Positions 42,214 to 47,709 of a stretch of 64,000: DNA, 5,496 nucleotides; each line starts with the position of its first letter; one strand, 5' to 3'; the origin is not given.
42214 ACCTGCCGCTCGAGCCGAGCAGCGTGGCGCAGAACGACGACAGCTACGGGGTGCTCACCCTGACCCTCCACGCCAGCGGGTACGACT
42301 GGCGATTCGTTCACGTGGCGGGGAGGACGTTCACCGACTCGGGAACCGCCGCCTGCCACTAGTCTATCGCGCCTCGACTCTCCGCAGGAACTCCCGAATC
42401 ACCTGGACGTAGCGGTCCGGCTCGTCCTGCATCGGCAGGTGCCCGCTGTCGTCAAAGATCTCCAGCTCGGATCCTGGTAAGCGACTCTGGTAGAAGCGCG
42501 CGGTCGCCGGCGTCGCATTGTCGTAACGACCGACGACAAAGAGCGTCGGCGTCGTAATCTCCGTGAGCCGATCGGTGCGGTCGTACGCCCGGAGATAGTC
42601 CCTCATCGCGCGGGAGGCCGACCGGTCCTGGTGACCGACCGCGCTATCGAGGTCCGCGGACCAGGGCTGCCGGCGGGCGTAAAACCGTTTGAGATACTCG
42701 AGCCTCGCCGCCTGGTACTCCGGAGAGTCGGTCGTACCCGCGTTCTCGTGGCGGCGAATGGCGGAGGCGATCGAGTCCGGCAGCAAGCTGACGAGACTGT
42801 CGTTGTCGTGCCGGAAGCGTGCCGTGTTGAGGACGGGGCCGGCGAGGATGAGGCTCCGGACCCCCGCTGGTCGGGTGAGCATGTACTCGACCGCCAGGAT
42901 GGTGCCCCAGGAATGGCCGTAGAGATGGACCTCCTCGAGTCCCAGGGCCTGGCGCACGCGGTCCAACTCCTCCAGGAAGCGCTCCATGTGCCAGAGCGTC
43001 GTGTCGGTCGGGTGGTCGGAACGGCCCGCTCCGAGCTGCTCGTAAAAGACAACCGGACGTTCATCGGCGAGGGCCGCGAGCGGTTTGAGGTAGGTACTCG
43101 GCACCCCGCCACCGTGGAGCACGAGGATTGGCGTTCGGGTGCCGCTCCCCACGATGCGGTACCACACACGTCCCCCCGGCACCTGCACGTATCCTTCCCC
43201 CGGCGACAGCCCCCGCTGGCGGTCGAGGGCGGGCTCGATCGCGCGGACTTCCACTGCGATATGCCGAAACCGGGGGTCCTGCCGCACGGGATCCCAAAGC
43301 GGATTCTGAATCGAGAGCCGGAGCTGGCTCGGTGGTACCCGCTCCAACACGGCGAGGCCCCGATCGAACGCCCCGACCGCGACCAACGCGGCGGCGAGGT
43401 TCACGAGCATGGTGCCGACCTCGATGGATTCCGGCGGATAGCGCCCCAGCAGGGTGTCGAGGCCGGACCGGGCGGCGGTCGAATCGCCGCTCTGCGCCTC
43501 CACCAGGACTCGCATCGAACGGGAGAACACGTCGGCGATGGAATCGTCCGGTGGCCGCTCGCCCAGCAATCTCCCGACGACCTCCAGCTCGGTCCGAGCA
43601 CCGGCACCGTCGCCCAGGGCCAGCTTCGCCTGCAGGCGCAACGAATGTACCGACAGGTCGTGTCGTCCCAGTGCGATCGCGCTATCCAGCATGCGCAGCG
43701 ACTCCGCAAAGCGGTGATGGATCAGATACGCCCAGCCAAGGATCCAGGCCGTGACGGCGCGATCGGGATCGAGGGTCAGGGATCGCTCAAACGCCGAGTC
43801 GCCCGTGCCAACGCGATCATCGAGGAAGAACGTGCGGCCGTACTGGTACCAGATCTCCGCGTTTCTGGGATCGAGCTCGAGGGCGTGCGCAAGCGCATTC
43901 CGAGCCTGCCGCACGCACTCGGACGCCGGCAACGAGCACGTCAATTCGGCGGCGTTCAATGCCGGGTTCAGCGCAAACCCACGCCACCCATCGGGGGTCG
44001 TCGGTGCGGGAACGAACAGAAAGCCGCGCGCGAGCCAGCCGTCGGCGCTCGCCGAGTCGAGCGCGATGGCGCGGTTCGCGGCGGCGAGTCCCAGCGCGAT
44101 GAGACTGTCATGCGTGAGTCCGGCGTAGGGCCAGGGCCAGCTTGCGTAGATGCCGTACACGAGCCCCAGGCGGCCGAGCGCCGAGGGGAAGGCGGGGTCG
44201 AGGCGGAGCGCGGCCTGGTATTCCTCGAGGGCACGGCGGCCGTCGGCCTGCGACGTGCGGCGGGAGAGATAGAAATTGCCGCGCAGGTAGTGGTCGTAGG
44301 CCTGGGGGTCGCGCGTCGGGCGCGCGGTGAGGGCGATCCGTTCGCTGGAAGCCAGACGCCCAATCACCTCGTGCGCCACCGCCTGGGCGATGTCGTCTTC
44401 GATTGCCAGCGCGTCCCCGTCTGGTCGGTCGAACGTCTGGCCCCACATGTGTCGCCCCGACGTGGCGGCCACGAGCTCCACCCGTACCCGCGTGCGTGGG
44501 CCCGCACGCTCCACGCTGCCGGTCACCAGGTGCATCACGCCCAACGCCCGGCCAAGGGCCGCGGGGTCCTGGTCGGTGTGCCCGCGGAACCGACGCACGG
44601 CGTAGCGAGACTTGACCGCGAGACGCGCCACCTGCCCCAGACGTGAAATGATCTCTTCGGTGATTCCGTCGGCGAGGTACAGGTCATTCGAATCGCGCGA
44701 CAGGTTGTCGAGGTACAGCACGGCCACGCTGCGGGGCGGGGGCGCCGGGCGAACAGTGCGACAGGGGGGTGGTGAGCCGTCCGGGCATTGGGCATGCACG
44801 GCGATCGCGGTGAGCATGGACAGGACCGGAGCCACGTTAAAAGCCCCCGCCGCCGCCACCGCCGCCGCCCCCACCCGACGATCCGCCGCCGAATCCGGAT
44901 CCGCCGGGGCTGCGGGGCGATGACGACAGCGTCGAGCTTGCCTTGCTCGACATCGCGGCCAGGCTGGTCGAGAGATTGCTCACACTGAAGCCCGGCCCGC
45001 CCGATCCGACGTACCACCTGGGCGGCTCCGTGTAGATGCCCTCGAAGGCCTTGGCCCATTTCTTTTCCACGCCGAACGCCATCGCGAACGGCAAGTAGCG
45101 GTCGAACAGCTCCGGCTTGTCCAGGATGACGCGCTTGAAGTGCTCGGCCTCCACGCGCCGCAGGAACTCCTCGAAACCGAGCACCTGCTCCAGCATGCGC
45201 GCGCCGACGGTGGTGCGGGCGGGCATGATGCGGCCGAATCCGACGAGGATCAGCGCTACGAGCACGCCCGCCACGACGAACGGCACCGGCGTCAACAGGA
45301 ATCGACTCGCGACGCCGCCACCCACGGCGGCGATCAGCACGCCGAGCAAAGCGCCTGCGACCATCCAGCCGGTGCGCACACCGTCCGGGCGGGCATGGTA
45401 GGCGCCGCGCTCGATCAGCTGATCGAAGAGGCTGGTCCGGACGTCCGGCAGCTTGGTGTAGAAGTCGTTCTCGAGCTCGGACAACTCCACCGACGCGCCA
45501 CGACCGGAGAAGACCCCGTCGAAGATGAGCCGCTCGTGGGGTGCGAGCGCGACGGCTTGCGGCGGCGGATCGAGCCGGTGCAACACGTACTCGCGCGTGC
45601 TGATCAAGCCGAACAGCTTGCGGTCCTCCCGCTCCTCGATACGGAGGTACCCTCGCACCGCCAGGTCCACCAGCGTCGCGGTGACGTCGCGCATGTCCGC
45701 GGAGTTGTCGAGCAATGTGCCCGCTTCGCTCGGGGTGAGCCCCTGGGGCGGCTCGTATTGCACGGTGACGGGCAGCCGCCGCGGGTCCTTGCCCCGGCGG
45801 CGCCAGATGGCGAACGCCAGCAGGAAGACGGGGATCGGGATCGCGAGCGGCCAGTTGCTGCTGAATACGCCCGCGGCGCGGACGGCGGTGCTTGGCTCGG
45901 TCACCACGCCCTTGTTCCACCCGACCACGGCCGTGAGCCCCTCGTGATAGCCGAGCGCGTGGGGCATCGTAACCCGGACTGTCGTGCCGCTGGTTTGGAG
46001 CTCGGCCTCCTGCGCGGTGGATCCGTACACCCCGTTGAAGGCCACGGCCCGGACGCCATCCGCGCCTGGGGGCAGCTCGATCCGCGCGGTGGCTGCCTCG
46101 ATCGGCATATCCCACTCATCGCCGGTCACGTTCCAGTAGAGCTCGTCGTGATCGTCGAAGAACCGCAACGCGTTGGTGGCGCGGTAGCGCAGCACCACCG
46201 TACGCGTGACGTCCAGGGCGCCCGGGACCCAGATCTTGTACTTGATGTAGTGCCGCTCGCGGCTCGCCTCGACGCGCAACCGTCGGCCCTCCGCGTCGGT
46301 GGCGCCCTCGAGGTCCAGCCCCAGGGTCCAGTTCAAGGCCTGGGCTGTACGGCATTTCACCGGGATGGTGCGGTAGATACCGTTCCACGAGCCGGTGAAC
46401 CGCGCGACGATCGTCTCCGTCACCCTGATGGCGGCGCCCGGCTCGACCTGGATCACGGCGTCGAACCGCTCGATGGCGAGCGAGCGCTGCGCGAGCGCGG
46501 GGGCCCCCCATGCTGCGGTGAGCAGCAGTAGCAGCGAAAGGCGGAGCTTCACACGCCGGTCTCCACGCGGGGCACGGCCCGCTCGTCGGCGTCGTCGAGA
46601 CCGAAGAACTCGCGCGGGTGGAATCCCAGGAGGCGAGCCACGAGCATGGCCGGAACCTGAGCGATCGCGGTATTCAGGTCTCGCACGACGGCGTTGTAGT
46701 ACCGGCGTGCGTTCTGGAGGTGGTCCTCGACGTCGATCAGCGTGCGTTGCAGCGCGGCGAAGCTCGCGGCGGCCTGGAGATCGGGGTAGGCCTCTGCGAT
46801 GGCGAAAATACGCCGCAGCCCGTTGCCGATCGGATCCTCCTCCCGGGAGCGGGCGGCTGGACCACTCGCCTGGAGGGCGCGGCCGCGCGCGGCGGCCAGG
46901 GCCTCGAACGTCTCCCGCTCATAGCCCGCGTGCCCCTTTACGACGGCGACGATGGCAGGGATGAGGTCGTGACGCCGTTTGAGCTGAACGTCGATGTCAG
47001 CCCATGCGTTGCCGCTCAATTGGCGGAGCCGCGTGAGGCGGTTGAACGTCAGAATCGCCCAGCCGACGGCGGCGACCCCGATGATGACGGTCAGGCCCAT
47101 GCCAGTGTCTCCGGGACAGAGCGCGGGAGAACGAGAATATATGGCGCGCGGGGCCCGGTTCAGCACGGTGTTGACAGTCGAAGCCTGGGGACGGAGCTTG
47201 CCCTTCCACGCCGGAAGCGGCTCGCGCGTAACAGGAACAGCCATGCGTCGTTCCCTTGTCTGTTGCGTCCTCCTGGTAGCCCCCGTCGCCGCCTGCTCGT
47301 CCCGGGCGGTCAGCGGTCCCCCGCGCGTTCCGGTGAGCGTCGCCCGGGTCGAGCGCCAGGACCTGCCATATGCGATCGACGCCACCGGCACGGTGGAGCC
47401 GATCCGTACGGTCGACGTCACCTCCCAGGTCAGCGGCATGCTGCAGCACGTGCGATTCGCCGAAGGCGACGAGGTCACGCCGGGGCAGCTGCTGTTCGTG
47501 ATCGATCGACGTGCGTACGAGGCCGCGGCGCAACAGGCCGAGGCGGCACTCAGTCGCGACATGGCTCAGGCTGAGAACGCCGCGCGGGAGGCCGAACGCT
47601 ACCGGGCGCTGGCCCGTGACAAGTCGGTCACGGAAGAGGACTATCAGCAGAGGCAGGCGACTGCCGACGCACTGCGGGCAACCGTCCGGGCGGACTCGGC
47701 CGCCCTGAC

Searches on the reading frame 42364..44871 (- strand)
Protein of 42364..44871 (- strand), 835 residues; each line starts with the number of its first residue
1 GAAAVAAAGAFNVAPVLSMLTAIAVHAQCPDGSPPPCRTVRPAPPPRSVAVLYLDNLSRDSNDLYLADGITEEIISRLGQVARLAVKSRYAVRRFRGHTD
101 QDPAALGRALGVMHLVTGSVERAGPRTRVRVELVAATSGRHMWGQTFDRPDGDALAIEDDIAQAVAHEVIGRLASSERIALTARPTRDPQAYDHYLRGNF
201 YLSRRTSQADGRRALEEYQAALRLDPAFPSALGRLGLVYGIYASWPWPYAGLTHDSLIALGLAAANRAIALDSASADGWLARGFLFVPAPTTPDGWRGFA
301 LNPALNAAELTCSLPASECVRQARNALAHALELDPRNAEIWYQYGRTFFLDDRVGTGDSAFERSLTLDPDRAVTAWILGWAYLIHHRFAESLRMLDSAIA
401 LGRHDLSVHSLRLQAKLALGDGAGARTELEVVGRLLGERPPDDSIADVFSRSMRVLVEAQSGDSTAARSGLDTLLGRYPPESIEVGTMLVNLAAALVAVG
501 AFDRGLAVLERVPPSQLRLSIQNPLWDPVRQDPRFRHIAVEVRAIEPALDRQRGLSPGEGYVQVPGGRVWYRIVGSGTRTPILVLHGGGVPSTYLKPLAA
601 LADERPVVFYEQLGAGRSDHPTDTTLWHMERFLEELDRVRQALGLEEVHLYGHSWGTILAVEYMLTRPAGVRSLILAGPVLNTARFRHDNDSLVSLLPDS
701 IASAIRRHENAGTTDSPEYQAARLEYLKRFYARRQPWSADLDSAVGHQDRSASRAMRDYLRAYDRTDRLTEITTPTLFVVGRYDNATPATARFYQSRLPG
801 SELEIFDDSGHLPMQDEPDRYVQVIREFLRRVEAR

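Call 48: search_protein_families(library=ncbifam, proteins=[window:42364-44871:-], max_evalue=1e-15)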
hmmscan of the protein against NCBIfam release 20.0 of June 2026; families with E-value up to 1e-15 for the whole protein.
window:42364-44871:- (835 aa): 8 families
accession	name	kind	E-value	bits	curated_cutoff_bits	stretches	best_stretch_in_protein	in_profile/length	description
TIGR01250.1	pro_imino_pep_2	subfamily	6.2e-70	236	167.65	1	558-830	3-288/288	proline iminopeptidase-family hydrolase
NF045945.1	ProImpepLactob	equivalog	2.8e-49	168.2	400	1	559-830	5-291/293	proline iminopeptidase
NF045948.1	ProImpepThrmp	equivalog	1.7e-47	162.3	500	1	559-831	4-289/291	proline iminopeptidase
TIGR02427.1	protocat_pcaD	equivalog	2.7e-19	69.6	255.85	1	569-830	2-251/251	3-oxoadipate enol-lactonase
NF051487.1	bifunc_PcaCD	exception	3.1e-19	69.4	430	1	576-830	169-412/413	bifunctional 4-carboxymuconolactone decarboxylase/3-oxoadipate enol-lactonase PcaCD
NF051488.1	bifunc_PcaDC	exception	3.9e-19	69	390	1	592-831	26-252/375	bifunctional 3-oxoadipate enol-lactonase/4-carboxymuconolactone decarboxylase PcaDC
NF011457.0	PRK14875.1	equivalog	2.5e-16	59.6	307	0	550-679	103-231/372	acetoin dehydrogenase dihydrolipoyllysine-residue acetyltransferase subunit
TIGR03695.1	menH_SHCHC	equivalog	6.7e-16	58.5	208.55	0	580-678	3-103/252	2-succinyl-6-hydroxy-2,4-cyclohexadiene-1-carboxylate synthase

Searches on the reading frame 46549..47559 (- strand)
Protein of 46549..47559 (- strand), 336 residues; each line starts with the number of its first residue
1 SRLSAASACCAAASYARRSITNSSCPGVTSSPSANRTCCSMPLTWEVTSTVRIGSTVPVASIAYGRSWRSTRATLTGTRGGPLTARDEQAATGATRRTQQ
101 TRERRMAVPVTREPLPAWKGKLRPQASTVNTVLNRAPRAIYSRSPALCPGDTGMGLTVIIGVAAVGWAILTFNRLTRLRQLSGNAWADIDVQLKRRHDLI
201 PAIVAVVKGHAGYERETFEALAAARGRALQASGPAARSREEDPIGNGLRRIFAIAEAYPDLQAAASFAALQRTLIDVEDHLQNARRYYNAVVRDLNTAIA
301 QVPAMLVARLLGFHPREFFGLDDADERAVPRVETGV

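Call 47: search_protein_families(library=ncbifam, proteins=[window:46549-47559:-], max_evalue=1e-15)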
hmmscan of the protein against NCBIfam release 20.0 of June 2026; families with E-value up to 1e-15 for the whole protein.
window:46549-47559:- (336 aa): 1 family
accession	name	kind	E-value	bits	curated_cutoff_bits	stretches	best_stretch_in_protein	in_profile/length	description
NF040966.1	MamQ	equivalog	3.5e-22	79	250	0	242-332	110-202/221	magnetosome protein MamQ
